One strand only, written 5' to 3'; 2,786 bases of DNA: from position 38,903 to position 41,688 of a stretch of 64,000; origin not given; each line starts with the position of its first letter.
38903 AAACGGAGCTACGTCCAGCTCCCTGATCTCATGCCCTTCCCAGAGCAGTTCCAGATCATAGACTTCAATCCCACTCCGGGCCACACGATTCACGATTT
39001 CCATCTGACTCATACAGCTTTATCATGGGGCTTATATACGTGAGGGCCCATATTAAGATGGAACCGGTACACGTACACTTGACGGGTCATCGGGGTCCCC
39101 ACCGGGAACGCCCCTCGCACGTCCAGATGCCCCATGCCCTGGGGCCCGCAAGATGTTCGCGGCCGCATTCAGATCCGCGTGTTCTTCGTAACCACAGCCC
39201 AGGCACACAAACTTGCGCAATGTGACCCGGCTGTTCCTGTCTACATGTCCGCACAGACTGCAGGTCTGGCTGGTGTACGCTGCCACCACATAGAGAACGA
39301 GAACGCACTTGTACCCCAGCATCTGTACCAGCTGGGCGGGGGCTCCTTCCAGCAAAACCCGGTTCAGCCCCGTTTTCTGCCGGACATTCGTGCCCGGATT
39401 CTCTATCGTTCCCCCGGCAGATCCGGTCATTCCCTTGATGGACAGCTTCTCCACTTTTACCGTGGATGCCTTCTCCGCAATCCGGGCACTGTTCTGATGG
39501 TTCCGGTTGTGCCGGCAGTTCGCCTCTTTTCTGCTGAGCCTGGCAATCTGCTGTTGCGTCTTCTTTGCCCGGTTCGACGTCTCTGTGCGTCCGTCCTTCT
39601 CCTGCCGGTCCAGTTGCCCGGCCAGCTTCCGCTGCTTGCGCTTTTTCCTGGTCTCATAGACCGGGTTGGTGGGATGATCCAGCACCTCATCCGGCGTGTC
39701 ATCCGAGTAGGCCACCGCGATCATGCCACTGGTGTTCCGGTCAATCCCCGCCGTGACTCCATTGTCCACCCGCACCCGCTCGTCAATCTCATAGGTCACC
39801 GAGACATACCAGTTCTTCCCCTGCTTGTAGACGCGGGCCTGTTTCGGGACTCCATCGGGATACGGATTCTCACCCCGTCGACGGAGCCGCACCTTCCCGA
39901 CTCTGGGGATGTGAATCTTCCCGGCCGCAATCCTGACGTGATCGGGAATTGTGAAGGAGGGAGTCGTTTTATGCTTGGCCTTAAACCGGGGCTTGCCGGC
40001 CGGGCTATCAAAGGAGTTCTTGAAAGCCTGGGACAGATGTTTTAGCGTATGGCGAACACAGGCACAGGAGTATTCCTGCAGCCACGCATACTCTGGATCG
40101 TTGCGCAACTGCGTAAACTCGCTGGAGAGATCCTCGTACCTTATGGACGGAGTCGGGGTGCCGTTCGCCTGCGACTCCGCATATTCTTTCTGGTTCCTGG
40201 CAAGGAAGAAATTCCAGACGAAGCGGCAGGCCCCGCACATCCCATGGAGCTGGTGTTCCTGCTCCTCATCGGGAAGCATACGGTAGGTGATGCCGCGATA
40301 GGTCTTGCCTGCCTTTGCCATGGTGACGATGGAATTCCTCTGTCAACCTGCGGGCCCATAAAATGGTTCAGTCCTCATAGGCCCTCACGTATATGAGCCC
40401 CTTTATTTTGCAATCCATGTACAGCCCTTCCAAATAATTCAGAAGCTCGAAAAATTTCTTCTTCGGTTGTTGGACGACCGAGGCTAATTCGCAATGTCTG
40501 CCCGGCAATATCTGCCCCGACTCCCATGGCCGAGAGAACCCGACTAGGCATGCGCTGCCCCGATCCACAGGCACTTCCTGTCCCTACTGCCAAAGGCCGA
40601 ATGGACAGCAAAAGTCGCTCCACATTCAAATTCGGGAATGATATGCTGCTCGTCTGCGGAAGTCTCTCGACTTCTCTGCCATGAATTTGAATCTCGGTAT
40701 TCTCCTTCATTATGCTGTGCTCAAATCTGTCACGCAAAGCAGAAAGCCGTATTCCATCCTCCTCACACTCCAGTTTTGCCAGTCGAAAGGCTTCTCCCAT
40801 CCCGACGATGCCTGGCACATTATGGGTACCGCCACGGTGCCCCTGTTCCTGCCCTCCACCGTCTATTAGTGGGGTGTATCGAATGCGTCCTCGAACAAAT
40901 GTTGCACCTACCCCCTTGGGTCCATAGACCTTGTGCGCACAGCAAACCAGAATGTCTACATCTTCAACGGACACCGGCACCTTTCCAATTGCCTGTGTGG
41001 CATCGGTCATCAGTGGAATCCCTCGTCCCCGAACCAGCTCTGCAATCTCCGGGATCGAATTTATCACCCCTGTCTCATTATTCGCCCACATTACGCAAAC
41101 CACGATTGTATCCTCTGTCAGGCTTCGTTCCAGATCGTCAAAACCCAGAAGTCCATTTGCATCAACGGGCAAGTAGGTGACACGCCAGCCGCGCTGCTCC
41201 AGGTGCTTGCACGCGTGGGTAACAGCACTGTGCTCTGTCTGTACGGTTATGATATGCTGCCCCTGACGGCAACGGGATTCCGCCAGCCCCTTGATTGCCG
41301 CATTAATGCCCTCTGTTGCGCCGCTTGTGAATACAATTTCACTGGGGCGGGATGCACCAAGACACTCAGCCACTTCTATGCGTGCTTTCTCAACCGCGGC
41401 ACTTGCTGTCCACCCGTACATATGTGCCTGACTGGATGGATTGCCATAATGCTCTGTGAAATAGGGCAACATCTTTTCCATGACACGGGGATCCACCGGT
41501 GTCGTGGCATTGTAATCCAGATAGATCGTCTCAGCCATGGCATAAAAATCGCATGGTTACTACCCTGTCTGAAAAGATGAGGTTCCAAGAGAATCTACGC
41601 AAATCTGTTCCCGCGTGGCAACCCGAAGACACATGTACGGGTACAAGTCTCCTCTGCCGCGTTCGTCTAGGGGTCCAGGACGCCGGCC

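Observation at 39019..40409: Second diverged tnpB element with the same architecture, inserted into the last codons of the cysteine desulfurase and splitting an ATGA-coupled gene pair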

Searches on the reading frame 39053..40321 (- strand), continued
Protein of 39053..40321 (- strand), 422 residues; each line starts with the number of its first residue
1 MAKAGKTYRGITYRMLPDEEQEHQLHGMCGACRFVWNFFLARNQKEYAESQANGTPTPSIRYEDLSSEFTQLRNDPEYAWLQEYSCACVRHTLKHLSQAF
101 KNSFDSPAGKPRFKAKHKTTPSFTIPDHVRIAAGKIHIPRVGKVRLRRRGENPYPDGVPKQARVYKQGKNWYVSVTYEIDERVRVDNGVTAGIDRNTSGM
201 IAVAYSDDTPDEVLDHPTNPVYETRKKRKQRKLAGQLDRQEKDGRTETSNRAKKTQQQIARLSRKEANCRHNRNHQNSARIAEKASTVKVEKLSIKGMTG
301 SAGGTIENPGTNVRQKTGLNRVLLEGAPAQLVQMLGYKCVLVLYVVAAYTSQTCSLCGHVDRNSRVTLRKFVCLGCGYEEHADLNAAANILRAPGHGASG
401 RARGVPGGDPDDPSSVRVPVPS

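Call 71: find_homologous_proteins(query=L139:1680-2636:+, max_evalue=1e-30)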
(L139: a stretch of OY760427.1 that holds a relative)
Query L139:1680-2636:+ (318 aa): 7993 proteins with E <= 1e-30 among 8000 candidates; the best 120 are listed.
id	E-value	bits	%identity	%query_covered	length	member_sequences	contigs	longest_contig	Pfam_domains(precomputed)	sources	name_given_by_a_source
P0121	1.3e-212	723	98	100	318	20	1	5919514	PF12760.13,PF12762.14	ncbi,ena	-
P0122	3.0e-144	498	96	73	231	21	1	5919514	PF12762.14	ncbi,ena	-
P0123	8.4e-139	480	65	98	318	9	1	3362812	PF12760.13,PF12762.14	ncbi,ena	-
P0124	2.4e-137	476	66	97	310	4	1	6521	PF12760.13,PF12762.14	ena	-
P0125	5.6e-137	474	66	97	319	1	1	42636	PF12760.13,PF12762.14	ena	-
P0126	6.2e-137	474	65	97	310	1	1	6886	PF12760.13,PF12762.14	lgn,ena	-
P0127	4.3e-136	471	66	97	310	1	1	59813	PF12760.13,PF12762.14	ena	-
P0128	5.6e-135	468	64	96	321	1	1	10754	PF12760.13,PF12762.14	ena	-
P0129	1.2e-134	467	64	97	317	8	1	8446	PF12760.13,PF12762.14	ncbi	-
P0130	6.2e-134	464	64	97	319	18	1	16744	PF12760.13,PF12762.14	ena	-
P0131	8.3e-134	464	65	97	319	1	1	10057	PF12760.13,PF12762.14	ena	-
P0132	3.6e-133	462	65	96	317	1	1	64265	PF12760.13,PF12762.14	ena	-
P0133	5.6e-133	461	64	97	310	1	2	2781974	PF12760.13,PF12762.14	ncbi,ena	-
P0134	6.9e-133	461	65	97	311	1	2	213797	PF12762.14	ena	-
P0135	1.4e-132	460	64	96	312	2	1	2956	PF12760.13,PF12762.14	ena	-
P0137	2.2e-132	459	66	96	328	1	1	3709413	PF12760.13,PF12762.14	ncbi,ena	-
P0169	3.0e-129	449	62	96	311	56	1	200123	PF12760.13,PF12762.14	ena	-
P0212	9.6e-128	444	63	96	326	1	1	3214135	PF12760.13,PF12762.14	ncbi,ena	-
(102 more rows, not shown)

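Call 72: find_encoding_contigs(protein=P0121, flank=1500, max_places=10)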
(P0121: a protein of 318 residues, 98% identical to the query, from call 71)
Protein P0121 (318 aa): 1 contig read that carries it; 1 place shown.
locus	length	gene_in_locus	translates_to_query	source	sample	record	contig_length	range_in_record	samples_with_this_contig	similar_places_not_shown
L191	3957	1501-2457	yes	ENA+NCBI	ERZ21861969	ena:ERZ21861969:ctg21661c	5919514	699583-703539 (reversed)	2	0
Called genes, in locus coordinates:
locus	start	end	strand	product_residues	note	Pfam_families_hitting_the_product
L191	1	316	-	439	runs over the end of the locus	PF00464:SHMT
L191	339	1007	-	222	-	PF13709:DUF4159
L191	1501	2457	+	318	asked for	PF12760:Zn_ribbon_IS1595 (weak), PF12762:DDE_Tnp_IS1595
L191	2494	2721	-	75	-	-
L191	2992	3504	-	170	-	-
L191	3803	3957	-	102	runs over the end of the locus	-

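Call 73: find_encoding_contigs(protein=P0212, flank=1500, max_places=5)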
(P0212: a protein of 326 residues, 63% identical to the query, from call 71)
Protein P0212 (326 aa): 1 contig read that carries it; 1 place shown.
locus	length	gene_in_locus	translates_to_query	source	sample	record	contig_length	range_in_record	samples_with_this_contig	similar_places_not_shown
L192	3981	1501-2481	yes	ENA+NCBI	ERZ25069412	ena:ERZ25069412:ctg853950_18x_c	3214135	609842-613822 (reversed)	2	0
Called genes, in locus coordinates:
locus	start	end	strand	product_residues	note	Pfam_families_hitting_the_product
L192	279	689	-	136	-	-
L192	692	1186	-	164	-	PF06114:Peptidase_M78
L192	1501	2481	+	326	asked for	PF12760:Zn_ribbon_IS1595 (weak), PF12762:DDE_Tnp_IS1595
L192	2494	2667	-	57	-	-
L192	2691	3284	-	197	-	-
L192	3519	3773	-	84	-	-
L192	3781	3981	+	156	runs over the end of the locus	-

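Call 91: find_encoding_contigs(protein=P0123, flank=1500, max_places=6)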
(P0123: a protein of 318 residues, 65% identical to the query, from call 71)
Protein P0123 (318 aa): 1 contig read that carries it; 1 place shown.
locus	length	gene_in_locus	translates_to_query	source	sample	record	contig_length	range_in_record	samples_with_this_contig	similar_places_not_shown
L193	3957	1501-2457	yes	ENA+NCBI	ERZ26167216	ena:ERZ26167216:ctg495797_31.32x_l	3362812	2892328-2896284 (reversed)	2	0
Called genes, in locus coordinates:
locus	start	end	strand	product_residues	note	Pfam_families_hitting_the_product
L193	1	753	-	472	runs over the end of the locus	PF01554:MatE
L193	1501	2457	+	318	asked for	PF12760:Zn_ribbon_IS1595, PF12762:DDE_Tnp_IS1595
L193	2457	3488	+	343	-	PF00145:DNA_methylase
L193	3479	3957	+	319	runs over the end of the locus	-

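Call 92: find_encoding_contigs(protein=P0169, flank=1500, max_places=6)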
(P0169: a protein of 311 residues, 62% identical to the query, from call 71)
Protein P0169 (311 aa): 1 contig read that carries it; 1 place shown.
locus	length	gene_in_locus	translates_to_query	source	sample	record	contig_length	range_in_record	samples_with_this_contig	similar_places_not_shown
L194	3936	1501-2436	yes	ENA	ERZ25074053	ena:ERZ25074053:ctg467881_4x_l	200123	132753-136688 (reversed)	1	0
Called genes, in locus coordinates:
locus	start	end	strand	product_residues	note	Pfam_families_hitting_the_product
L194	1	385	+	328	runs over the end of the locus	PF01073:3Beta_HSD, PF01370:Epimerase, PF04321:RmlD_sub_bind, PF05368:NmrA, PF13460:NAD_binding_10, PF16363:GDP_Man_Dehyd, PF07993:NAD_binding_4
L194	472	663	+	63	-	PF00550:PP-binding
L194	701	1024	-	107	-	PF13650:Asp_protease_2 (weak), PF13975:gag-asp_proteas (weak)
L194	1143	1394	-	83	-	-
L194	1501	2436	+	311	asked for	PF12760:Zn_ribbon_IS1595, PF12762:DDE_Tnp_IS1595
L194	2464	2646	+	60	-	-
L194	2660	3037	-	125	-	-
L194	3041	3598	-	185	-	PF13274:SocA_Panacea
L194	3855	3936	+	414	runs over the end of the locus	PF00109:ketoacyl-synt, PF02801:Ketoacyl-synt_C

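Call 98: search_solved_structures(query=window:39053-40321:-, max_evalue=0.001)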
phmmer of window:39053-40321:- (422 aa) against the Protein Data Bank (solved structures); distinct sequences matched with E-value up to 0.001: 21.
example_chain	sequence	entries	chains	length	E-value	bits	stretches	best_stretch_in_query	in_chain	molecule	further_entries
9j09_A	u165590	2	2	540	6.7e-27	97.9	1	214-393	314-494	Transposase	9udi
8iaz_A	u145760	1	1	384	1.6e-26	96.7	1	15-391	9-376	Transposase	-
9yyg_A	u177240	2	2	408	1.6e-24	90.1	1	11-393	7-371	AI-designed RNA-guided nuclease | AI-generated RNA-guided nuclease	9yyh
8h1j_A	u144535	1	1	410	7.9e-19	71.3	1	11-393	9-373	RNA-guided DNA endonuclease TnpB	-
8bf8_A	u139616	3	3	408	7.9e-19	71.3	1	11-393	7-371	RNA-guided DNA endonuclease TnpB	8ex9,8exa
8j12_A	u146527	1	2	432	3.3e-13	52.8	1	168-391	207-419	Transposase IS605 OrfB C-terminal domain-containing protein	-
8j3r_A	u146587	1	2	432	5.8e-13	52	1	163-391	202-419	Transposase IS605 OrfB C-terminal domain-containing protein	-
8j1j_A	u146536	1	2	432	6.4e-13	51.9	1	169-391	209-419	Transposase IS605 OrfB C-terminal domain-containing protein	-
7wju_A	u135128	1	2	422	3.7e-12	49.4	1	168-391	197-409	OrfB_Zn_ribbon domain-containing protein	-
8dzj_A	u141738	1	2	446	4.3e-12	49.2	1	168-391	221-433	OrfB_Zn_ribbon domain-containing protein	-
9nzp_A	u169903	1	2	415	7.6e-10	41.8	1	187-396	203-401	IS200/IS605 family element transposase accessory protein TnpB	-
8hr5_A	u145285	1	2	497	4.8e-09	39.1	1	259-392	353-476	Transposase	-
9i8y_A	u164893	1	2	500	1.1e-08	37.9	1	165-380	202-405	CRISPR-associated endodeoxyribonuclease Cas12f1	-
9nzq_A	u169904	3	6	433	2.2e-08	36.9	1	301-390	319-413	Cas12f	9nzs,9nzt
9jfq_A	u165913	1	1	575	4.7e-08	35.8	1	248-393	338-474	LaTranC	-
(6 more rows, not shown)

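Call 100: find_homologous_proteins(query=P0212, max_evalue=1e-40)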
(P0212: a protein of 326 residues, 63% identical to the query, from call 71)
Query P0212 (326 aa): 7988 proteins with E <= 1e-40 among 8000 candidates; the best 120 are listed.
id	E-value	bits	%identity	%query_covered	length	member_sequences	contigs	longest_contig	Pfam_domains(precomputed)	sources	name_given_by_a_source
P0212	1.2e-222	756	100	100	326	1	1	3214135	PF12760.13,PF12762.14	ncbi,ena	-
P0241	2.5e-207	706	93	100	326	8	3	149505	PF12760.13,PF12762.14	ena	-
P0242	2.6e-195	666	86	100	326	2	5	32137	PF12760.13,PF12762.14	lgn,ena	-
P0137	7.0e-178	609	80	99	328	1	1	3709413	PF12760.13,PF12762.14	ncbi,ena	-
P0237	1.5e-173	595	78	99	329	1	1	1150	PF12762.14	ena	-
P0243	2.1e-173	594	79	98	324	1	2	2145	PF12760.13,PF12762.14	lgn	-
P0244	1.6e-171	588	82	93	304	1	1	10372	PF12760.13,PF12762.14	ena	-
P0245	2.2e-170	584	85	90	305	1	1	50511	PF12760.13,PF12762.14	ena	-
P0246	1.7e-166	571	76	97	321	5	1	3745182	PF12760.13,PF12762.14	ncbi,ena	-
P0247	4.1e-166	570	77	97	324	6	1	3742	PF12760.13,PF12762.14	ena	-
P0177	1.4e-164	565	76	97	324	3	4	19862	PF12760.13,PF12762.14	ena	-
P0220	2.7e-163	561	76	95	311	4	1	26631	PF12760.13,PF12762.14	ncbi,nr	ncbi:MAG: IS1595 family transposase, partial [Rhodothermaceae bacterium]|nr:IS1595 family transposas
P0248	3.3e-163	561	74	98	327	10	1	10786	PF12760.13,PF12762.14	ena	-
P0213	3.4e-162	557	75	96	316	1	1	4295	PF12760.13,PF12762.14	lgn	-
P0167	2.0e-160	551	76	97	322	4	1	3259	PF12760.13,PF12762.14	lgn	-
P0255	2.0e-153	528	70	100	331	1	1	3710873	PF12760.13,PF12762.14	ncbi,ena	-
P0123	3.0e-140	485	67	97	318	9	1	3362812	PF12760.13,PF12762.14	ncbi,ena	-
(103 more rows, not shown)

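Call 101: find_encoding_contigs(protein=P0255, flank=2000, max_places=4)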
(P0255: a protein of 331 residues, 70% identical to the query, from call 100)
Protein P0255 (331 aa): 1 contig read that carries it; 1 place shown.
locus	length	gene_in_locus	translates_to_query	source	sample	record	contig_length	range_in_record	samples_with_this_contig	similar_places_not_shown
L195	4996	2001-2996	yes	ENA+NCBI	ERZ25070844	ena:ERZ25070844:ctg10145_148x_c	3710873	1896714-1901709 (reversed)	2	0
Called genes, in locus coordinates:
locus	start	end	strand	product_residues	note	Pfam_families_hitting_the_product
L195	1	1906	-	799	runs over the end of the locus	PF14236:DruA, PF02281:Dimer_Tnp_Tn5 (faint), PF14706:Tnp_DNA_bind, PF01609:DDE_Tnp_1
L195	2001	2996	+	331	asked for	PF12760:Zn_ribbon_IS1595 (weak), PF12762:DDE_Tnp_IS1595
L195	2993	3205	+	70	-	-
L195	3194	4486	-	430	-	PF14690:Zn_ribbon_ISL3, PF13542:HTH_Tnp_ISL3, PF01610:DDE_Tnp_ISL3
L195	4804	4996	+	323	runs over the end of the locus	PF05496:RuvB_N (faint), PF13521:AAA_28 (faint), PF13401:AAA_22 (faint), PF20720:nSTAND3 (weak), PF00004:AAA, PF07728:AAA_5 (faint)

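Call 102: find_encoding_contigs(protein=P0137, flank=2000, max_places=4)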
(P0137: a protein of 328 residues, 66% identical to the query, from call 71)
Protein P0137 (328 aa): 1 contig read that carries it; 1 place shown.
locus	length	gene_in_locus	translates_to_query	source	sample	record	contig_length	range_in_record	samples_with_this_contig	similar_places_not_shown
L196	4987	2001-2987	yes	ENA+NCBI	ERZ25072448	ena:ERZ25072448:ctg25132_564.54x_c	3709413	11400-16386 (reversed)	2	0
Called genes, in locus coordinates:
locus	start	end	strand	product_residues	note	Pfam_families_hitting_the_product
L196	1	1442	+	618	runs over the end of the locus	PF01609:DDE_Tnp_1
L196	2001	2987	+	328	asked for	PF12760:Zn_ribbon_IS1595 (weak), PF12762:DDE_Tnp_IS1595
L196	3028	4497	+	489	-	PF01555:N6_N4_Mtase, PF01844:HNH, PF14279:HNH_5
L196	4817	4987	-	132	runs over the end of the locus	PF12762:DDE_Tnp_IS1595 (weak)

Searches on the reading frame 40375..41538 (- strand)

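Call 5: search_protein_families(library=pfam, proteins=[window:40375-41538:-])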
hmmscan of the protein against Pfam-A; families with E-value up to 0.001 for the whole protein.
window:40375-41538:- (387 aa): 5 families
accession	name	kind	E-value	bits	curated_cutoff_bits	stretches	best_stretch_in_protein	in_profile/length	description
PF00266.25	Aminotran_5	-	1.7e-75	254.8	21.5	1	5-362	1-368/371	Aminotransferase class-V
PF00155.27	Aminotran_1_2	-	9.3e-07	28.8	19.7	1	52-179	47-185/361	Aminotransferase class I and II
PF01041.23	DegT_DnrJ_EryC1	-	2.4e-05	24.2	19.8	1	69-185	43-151/360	DegT/DnrJ/EryC1/StrS aminotransferase family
PF01212.27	Beta_elim_lyase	-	8.2e-05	22.5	27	1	87-181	65-170/288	Beta-eliminating lyase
PF01053.26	Cys_Met_Meta_PP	-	0.0002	20.5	27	1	67-187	70-181/381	Cys/Met metabolism PLP-dependent enzyme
